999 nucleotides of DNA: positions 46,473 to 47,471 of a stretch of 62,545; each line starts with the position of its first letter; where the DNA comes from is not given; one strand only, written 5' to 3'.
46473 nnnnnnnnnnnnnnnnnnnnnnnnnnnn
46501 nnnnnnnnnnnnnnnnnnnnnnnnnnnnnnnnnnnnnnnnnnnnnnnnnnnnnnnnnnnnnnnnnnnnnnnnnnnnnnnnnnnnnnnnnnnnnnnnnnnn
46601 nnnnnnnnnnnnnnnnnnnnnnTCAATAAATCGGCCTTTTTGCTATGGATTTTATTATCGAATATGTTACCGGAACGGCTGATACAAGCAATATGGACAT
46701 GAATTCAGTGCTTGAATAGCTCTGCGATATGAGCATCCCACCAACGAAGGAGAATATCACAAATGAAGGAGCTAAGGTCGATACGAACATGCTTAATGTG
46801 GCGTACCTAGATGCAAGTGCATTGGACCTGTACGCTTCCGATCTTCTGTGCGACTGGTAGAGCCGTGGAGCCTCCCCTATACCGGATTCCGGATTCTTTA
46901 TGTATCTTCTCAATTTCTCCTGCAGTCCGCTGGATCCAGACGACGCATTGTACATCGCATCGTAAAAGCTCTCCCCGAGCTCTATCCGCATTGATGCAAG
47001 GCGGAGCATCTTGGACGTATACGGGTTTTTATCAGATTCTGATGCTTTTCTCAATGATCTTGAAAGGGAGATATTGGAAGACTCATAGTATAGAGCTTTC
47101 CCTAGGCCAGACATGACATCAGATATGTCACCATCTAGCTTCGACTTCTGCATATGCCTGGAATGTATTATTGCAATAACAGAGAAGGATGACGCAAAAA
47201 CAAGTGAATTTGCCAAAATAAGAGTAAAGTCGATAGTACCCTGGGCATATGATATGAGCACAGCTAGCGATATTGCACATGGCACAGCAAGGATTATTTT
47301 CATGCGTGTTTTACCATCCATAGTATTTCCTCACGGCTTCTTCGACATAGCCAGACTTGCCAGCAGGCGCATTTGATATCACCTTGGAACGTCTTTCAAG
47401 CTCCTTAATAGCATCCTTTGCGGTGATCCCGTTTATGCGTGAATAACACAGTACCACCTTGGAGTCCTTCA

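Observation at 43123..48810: Nine-gene type IV pilus / Tad-like assembly locus with split platform protein and six pilin-like genes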

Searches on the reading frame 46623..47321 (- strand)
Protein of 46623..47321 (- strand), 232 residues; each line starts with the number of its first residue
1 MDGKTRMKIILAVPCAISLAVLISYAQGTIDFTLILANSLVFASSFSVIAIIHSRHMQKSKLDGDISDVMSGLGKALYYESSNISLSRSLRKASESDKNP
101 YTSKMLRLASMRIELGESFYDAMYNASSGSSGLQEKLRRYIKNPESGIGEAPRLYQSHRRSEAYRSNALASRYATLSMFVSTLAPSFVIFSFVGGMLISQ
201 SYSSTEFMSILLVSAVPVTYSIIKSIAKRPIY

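Call 3: search_protein_families(library=pfam, proteins=[window:46623-47321:-], max_evalue=1)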
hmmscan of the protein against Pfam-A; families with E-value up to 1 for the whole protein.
window:46623-47321:- (232 aa): 2 families
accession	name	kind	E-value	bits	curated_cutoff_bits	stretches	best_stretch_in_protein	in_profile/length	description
PF00482.28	T2SSF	-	2.6e-06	27.9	25.2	1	81-171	10-101/125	Type II secretion system (T2SS), protein F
PF14093.11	DUF4271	-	0.0015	18.9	29.7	1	156-227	32-104/206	Domain of unknown function (DUF4271)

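Call 4: search_protein_families(library=ncbifam, proteins=[window:46623-47321:-], max_evalue=1)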
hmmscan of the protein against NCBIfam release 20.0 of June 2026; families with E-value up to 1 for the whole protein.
window:46623-47321:- (232 aa): 0 families
